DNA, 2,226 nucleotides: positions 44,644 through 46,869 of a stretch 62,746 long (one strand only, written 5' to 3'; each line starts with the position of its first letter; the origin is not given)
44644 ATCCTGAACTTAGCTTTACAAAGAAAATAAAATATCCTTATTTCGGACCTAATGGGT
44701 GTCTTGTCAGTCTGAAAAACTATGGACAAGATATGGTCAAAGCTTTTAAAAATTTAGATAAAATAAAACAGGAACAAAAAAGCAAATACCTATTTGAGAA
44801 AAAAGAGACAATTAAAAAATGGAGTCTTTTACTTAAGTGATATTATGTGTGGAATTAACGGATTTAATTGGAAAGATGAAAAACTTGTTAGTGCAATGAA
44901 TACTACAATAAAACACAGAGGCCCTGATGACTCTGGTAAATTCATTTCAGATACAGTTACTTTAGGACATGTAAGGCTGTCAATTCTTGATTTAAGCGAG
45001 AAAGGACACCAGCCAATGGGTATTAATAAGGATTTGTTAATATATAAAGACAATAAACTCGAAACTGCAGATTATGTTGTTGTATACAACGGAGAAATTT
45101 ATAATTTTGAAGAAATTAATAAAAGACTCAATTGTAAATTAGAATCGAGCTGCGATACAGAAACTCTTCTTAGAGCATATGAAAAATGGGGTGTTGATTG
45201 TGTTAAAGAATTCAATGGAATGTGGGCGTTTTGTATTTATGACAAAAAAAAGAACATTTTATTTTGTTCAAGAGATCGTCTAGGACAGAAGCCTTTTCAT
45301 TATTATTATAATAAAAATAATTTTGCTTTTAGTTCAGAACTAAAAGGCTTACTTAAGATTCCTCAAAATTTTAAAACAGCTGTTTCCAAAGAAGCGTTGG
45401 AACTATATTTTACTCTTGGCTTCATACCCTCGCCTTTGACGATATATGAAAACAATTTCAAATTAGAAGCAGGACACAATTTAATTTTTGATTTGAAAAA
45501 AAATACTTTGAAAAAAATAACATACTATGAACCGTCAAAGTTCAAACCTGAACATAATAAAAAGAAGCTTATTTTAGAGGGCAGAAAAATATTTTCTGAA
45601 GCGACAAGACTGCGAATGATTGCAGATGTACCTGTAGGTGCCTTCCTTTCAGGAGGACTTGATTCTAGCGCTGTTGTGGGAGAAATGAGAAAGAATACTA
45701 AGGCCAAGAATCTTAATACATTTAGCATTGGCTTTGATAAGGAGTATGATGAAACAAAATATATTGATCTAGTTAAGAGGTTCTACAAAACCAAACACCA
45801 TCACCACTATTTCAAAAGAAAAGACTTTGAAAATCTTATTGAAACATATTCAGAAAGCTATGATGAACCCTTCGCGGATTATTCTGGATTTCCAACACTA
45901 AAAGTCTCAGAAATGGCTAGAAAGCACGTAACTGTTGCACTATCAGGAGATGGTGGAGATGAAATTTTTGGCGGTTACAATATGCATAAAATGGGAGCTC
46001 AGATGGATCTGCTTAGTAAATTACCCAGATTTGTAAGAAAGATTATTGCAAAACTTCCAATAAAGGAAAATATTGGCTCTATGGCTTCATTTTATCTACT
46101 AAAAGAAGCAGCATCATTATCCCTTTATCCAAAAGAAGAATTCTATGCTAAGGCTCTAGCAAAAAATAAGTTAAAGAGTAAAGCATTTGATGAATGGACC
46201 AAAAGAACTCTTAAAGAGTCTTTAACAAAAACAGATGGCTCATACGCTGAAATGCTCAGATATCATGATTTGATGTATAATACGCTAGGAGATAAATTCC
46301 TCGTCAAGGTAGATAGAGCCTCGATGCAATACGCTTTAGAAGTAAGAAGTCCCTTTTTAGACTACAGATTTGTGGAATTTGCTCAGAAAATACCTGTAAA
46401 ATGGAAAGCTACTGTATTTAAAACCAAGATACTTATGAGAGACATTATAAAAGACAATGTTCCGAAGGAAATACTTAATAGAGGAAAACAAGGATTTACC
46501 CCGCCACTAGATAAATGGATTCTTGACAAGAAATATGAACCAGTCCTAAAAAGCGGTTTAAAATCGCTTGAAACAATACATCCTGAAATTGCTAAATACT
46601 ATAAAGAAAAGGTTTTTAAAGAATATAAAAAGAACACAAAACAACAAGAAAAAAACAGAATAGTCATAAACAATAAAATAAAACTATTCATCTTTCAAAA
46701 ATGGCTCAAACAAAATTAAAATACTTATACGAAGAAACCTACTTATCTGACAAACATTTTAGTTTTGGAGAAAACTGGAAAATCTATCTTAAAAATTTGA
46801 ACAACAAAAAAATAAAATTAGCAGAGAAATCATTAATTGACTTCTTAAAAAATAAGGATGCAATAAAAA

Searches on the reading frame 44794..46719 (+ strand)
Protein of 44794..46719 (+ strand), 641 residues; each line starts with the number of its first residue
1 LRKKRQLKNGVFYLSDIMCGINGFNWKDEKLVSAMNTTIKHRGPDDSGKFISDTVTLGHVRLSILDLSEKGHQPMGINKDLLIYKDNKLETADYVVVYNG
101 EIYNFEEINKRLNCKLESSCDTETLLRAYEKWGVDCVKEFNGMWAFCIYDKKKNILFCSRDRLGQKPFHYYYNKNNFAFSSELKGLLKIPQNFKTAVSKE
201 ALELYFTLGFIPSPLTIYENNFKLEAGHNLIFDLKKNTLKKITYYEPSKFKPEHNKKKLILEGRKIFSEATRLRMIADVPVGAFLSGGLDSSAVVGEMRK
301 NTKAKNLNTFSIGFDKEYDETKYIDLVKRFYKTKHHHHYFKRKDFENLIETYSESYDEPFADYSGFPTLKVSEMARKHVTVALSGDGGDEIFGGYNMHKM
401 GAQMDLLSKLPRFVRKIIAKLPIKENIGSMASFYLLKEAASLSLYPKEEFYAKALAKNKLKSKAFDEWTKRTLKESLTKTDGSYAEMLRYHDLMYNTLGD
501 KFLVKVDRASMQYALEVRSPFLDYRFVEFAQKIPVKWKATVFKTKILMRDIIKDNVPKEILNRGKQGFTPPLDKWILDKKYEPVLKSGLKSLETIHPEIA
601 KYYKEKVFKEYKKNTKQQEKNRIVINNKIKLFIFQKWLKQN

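Call 16: search_protein_families(library=pfam, proteins=[window:44794-46719:+], max_evalue=0.00001)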
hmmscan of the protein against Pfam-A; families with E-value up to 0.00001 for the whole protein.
window:44794-46719:+ (641 aa): 3 families
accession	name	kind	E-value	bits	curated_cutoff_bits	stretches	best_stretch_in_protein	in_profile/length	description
PF00733.27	Asn_synthase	-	2.1e-77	261.6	21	1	264-638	3-353/354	Asparagine synthase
PF13537.11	GATase_7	-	1.1e-35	122.7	25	1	59-187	1-122/123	Glutamine amidotransferase domain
PF13522.11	GATase_6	-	8.2e-35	120.1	27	1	44-182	1-130/130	Glutamine amidotransferase domain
